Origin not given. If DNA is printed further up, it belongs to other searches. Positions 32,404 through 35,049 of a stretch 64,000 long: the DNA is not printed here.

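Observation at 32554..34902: Molybdopterin-type subunit with only five cysteines, a CX2CX7C FS0 motif, and Ser where Psr/Phs/Ttr/Arr enzymes have the Mo-ligand Cys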

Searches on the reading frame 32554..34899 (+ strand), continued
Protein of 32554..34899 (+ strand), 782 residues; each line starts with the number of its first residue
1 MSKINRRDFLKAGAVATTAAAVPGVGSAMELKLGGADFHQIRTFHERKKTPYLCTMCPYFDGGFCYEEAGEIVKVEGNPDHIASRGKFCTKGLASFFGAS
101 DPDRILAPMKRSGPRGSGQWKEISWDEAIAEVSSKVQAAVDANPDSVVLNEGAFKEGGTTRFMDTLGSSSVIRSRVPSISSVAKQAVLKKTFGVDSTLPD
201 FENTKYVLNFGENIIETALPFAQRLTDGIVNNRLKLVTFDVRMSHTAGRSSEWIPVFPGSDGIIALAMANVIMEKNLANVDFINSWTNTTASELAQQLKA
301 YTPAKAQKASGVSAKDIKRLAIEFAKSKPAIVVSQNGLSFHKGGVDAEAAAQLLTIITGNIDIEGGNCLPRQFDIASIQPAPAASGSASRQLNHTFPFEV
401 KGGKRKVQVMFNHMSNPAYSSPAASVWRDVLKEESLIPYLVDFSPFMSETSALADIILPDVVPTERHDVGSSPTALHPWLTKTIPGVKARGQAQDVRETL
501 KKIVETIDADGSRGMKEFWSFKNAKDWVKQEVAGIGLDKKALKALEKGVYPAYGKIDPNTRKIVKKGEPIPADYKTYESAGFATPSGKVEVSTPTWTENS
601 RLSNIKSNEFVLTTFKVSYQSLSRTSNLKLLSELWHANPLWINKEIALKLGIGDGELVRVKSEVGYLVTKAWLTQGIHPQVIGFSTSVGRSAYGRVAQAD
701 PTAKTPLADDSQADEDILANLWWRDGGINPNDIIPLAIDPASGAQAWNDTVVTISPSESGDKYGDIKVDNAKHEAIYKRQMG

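Call 36: find_encoding_contigs(protein=P0049, flank=10000, max_places=1)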
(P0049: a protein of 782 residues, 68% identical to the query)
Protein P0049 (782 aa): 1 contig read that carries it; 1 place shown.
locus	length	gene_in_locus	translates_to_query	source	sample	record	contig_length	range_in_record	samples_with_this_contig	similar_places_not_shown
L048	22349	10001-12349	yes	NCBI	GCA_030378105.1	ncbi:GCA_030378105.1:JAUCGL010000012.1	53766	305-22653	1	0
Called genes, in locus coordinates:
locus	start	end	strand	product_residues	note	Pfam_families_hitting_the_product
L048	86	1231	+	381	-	PF06804:BamC_C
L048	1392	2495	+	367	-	PF00389:2-Hacid_dh, PF02826:2-Hacid_dh_C, PF11890:DUF3410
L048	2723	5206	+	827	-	PF11791:Aconitase_B_N, PF06434:Aconitase_2_N, PF00330:Aconitase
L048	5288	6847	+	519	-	PF20154:LNT_N, PF00795:CN_hydrolase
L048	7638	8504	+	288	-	PF12797:Fer4_2 (weak), PF12837:Fer4_6 (faint), PF13187:Fer4_9 (faint), PF13247:Fer4_11, PF13237:Fer4_10 (weak), PF00037:Fer4 (weak), PF12838:Fer4_7 (weak)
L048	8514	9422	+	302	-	PF03916:NrfD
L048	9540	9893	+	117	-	PF05635:23S_rRNA_IVP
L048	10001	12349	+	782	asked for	PF10518:TAT_signal (faint), PF00384:Molybdopterin, PF01568:Molydop_binding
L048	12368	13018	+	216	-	PF14537:Cytochrom_c3_2 (faint), PF09699:Paired_CXXCH_1 (faint), PF03264:Cytochrom_NNT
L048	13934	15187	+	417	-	PF00464:SHMT, PF00155:Aminotran_1_2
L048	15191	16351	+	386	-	PF00383:dCMP_cyt_deam_1, PF14437:MafB19-deam, PF01872:RibD_C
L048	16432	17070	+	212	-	PF00677:Lum_binding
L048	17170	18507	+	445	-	PF01943:Polysacc_synt, PF13440:Polysacc_synt_3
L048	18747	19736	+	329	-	PF03116:NQR2_RnfD_RnfE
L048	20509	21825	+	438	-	PF05221:AdoHcyase, PF00670:AdoHcyase_NAD, PF02826:2-Hacid_dh_C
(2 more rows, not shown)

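Call 37: find_encoding_contigs(protein=P0105, flank=10000, max_places=1)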
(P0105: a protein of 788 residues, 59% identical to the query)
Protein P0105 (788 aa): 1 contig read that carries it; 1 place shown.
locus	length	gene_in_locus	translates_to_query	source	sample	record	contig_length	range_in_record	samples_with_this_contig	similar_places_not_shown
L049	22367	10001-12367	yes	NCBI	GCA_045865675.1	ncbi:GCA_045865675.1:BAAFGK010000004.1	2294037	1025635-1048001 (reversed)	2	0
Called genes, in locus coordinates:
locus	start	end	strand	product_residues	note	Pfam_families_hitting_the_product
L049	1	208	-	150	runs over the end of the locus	PF02082:Rrf2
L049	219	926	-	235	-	PF00132:Hexapep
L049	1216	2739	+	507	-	PF00033:Cytochrome_B, PF13631:Cytochrom_B_N_2, PF00037:Fer4 (faint), PF12837:Fer4_6 (faint), PF12838:Fer4_7, PF02662:FlpD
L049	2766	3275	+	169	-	-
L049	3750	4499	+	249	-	PF13489:Methyltransf_23, PF08241:Methyltransf_11, PF08242:Methyltransf_12 (weak), PF13649:Methyltransf_25, PF13847:Methyltransf_31 (weak)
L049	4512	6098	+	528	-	PF02310:B12-binding (faint), PF04055:Radical_SAM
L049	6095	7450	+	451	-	-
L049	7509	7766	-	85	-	-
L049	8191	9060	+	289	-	PF12797:Fer4_2 (faint), PF12837:Fer4_6 (faint), PF13247:Fer4_11, PF13187:Fer4_9 (weak), PF13237:Fer4_10 (weak), PF00037:Fer4 (weak), PF12838:Fer4_7 (weak)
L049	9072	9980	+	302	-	PF03916:NrfD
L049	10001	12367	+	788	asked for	PF00384:Molybdopterin, PF01568:Molydop_binding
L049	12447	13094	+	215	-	PF09699:Paired_CXXCH_1 (faint), PF14522:Cytochrome_C7 (faint), PF03264:Cytochrom_NNT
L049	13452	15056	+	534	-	PF00034:Cytochrom_C (faint), PF13442:Cytochrome_CBB3, PF02239:Cytochrom_D1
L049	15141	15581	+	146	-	PF00034:Cytochrom_C, PF13442:Cytochrome_CBB3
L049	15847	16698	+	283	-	PF03781:FGE-sulfatase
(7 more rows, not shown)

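Call 38: find_encoding_contigs(protein=P0061, flank=10000, max_places=1)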
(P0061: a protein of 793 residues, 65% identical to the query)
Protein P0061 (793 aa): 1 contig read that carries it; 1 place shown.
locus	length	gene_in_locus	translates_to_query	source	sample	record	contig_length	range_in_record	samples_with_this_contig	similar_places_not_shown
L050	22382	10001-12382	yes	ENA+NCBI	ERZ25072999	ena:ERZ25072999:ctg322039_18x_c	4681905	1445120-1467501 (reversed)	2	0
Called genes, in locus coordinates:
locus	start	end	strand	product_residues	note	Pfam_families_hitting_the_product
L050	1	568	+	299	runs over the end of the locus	PF00126:HTH_1, PF03466:LysR_substrate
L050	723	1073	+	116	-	PF01042:Ribonuc_L-PSP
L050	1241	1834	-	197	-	PF27539:Y2318_C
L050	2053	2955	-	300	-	PF16868:NMT1_3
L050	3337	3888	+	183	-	-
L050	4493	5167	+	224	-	PF00989:PAS, PF08448:PAS_4 (faint), PF13426:PAS_9, PF00196:GerE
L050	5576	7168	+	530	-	PF13442:Cytochrome_CBB3, PF02239:Cytochrom_D1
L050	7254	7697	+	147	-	PF00034:Cytochrom_C (weak), PF13442:Cytochrome_CBB3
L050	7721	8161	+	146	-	PF00034:Cytochrom_C, PF13442:Cytochrome_CBB3 (weak)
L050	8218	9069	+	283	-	PF13187:Fer4_9 (faint), PF12797:Fer4_2 (weak), PF12837:Fer4_6 (faint), PF13247:Fer4_11, PF00037:Fer4 (weak), PF13237:Fer4_10 (weak), PF12838:Fer4_7 (weak)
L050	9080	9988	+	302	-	PF03916:NrfD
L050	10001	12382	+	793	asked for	PF00384:Molybdopterin, PF01568:Molydop_binding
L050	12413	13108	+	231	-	PF09699:Paired_CXXCH_1 (faint), PF14522:Cytochrome_C7 (faint), PF22113:Mtrc-MtrF_II-IV_dom (faint), PF03264:Cytochrom_NNT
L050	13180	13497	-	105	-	-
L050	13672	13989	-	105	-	-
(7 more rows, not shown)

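Call 40: find_encoding_contigs(protein=P0120, flank=8000, max_places=2)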
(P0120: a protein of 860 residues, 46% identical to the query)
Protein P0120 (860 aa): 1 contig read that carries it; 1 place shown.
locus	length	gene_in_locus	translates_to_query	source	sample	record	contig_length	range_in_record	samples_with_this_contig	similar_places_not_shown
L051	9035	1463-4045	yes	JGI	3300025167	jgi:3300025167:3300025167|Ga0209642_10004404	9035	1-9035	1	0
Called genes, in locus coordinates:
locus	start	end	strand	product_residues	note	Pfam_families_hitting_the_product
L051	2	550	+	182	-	?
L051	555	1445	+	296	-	PF03916:NrfD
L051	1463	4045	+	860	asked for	PF04879:Molybdop_Fe4S4 (weak), PF00384:Molybdopterin, PF01568:Molydop_binding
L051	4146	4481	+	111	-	PF13442:Cytochrome_CBB3, PF00034:Cytochrom_C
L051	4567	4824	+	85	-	-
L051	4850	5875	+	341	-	PF13746:Fer4_18 (faint), PF12838:Fer4_7, PF13247:Fer4_11, PF12797:Fer4_2 (weak), PF13237:Fer4_10 (weak), PF12838:Fer4_7 (weak), PF13187:Fer4_9, PF13247:Fer4_11, +6 more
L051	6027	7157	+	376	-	PF03916:NrfD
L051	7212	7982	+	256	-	PF14522:Cytochrome_C7 (faint), PF14537:Cytochrom_c3_2 (faint), PF22113:Mtrc-MtrF_II-IV_dom (faint), PF09699:Paired_CXXCH_1 (faint)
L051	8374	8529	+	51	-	-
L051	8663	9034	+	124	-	?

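Call 41: find_encoding_contigs(protein=P0068, flank=10000, max_places=1)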
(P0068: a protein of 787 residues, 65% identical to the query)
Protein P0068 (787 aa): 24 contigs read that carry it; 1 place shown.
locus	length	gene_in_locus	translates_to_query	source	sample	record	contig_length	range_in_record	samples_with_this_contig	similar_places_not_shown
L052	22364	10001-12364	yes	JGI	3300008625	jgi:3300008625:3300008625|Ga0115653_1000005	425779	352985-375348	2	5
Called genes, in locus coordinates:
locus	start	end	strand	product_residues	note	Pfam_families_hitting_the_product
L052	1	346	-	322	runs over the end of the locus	PF02424:ApbE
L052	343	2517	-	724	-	PF04205:FMN_bind, PF12801:Fer4_5, PF27538:NosR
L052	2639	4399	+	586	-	PF13442:Cytochrome_CBB3, PF02239:Cytochrom_D1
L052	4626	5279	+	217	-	-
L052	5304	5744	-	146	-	PF00034:Cytochrom_C, PF13442:Cytochrome_CBB3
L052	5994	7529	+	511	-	PF13442:Cytochrome_CBB3, PF02239:Cytochrom_D1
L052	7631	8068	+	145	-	PF00034:Cytochrom_C, PF13442:Cytochrome_CBB3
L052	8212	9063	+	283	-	PF13187:Fer4_9 (faint), PF12797:Fer4_2 (faint), PF12837:Fer4_6 (faint), PF13247:Fer4_11, PF00037:Fer4 (weak), PF13237:Fer4_10 (weak), PF12838:Fer4_7 (weak)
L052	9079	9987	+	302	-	PF03916:NrfD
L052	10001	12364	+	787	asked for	PF04879:Molybdop_Fe4S4 (weak), PF00384:Molybdopterin, PF01568:Molydop_binding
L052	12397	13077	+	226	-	PF14522:Cytochrome_C7 (faint), PF09699:Paired_CXXCH_1 (faint), PF14537:Cytochrom_c3_2 (faint), PF22113:Mtrc-MtrF_II-IV_dom (faint), PF03264:Cytochrom_NNT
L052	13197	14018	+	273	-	PF00590:TP_methylase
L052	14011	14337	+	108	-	PF13442:Cytochrome_CBB3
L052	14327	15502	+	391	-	PF02239:Cytochrom_D1, PF25174:Beta-prop_THOC3 (weak)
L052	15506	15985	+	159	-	PF22451:NirdL-like_HTH, PF17805:AsnC_trans_reg2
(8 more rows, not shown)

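Call 42: find_encoding_contigs(protein=P0087, flank=10000, max_places=1)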
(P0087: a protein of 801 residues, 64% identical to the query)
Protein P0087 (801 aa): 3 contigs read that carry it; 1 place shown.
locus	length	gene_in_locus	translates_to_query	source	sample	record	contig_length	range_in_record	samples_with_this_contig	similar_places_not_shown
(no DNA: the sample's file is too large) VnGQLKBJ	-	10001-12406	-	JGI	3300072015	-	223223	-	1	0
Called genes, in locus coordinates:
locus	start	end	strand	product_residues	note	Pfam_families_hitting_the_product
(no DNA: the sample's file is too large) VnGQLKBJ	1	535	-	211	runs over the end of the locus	PF00072:Response_reg, PF00196:GerE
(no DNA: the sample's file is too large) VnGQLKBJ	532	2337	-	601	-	PF13675:PilJ, PF00672:HAMP, PF07730:HisKA_3, PF13581:HATPase_c_2 (weak), PF02518:HATPase_c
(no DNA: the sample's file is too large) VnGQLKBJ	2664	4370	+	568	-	PF07690:MFS_1 (faint)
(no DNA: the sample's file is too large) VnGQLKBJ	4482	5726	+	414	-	PF13372:Alginate_exp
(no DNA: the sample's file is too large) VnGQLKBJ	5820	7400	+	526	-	PF13442:Cytochrome_CBB3, PF02239:Cytochrom_D1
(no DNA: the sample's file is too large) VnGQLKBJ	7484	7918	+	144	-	PF13442:Cytochrome_CBB3, PF00034:Cytochrom_C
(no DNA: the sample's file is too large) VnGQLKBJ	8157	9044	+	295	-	PF12797:Fer4_2 (weak), PF13247:Fer4_11, PF13187:Fer4_9 (weak), PF00037:Fer4 (weak), PF12797:Fer4_2 (weak), PF13237:Fer4_10 (weak), PF12838:Fer4_7 (weak), PF13187:Fer4_9 (weak), +2 more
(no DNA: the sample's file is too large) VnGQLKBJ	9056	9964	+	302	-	PF03916:NrfD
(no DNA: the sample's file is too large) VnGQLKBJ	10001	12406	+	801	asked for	PF00384:Molybdopterin, PF01568:Molydop_binding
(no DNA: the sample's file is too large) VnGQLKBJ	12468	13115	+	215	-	PF22113:Mtrc-MtrF_II-IV_dom (faint), PF03264:Cytochrom_NNT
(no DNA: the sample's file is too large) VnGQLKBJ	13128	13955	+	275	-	PF12849:PBP_like_2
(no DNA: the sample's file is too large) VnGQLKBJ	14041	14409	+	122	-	PF13473:Cupredoxin_1, PF00127:Copper-bind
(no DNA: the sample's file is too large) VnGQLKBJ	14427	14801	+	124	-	-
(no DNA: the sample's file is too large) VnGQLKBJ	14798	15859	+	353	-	-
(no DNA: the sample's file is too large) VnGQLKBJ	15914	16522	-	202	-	-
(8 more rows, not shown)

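Call 43: find_encoding_contigs(protein=P0096, flank=10000, max_places=1)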
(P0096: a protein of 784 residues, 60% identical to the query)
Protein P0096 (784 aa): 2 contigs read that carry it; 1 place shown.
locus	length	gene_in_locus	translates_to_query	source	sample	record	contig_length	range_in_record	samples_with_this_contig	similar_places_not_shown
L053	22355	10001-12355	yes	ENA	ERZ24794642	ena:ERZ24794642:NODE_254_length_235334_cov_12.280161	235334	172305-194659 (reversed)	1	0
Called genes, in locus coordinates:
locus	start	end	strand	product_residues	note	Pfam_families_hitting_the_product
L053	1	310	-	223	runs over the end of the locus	PF03264:Cytochrom_NNT, PF22678:Cytochrom_c_NrfB-like (faint), PF14522:Cytochrome_C7 (faint), PF14537:Cytochrom_c3_2 (faint)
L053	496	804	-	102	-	PF07045:DUF1330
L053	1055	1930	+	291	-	PF00753:Lactamase_B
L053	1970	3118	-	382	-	PF01717:Meth_synt_2 (faint)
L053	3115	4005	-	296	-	PF09084:NMT1 (weak)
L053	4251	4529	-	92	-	-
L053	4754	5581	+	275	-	PF08238:Sel1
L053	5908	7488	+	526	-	PF13442:Cytochrome_CBB3, PF02239:Cytochrom_D1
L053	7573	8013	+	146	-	PF00034:Cytochrom_C, PF13442:Cytochrome_CBB3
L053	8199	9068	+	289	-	PF13187:Fer4_9 (faint), PF12797:Fer4_2 (faint), PF12837:Fer4_6 (faint), PF13247:Fer4_11, PF13237:Fer4_10, PF00037:Fer4 (weak), PF12838:Fer4_7 (weak)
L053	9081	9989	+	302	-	PF03916:NrfD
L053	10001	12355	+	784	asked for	PF00384:Molybdopterin, PF01568:Molydop_binding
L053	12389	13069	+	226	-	PF14522:Cytochrome_C7 (faint), PF03264:Cytochrom_NNT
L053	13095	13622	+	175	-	PF13442:Cytochrome_CBB3, PF00034:Cytochrom_C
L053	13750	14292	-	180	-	PF00583:Acetyltransf_1, PF13508:Acetyltransf_7 (weak)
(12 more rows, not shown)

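Call 44: find_encoding_contigs(protein=P0048, flank=10000, max_places=1)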
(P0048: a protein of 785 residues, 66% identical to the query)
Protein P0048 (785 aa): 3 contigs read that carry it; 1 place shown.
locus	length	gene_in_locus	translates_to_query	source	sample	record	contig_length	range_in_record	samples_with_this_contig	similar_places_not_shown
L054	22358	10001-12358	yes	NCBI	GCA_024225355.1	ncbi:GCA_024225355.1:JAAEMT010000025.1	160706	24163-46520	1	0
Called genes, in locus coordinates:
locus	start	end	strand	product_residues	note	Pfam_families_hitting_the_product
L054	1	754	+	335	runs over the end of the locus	PF23368:DUF7092, PF01435:Peptidase_M48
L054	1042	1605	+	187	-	-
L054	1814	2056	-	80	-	PF13442:Cytochrome_CBB3 (weak), PF00034:Cytochrom_C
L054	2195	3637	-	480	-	PF00115:COX1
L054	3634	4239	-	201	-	PF13442:Cytochrome_CBB3 (faint), PF00034:Cytochrom_C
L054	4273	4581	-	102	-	-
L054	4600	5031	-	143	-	PF02082:Rrf2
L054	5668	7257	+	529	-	PF13442:Cytochrome_CBB3, PF02239:Cytochrom_D1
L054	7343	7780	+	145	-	PF00034:Cytochrom_C (weak), PF13442:Cytochrome_CBB3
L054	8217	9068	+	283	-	PF12797:Fer4_2 (weak), PF12837:Fer4_6 (faint), PF12838:Fer4_7 (weak), PF13187:Fer4_9 (faint), PF13247:Fer4_11, PF00037:Fer4 (weak), PF13237:Fer4_10 (weak), PF12838:Fer4_7 (weak)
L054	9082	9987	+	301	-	PF03916:NrfD, PF14589:NrfD_2 (weak)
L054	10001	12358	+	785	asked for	PF00384:Molybdopterin, PF01568:Molydop_binding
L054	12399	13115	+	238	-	PF14522:Cytochrome_C7 (faint), PF09699:Paired_CXXCH_1 (faint), PF14537:Cytochrom_c3_2 (faint), PF03264:Cytochrom_NNT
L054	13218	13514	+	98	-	PF14697:Fer4_21, PF12838:Fer4_7 (weak), PF25160:LdpA_Fe-S-bd (weak), PF00037:Fer4 (weak)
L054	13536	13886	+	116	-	-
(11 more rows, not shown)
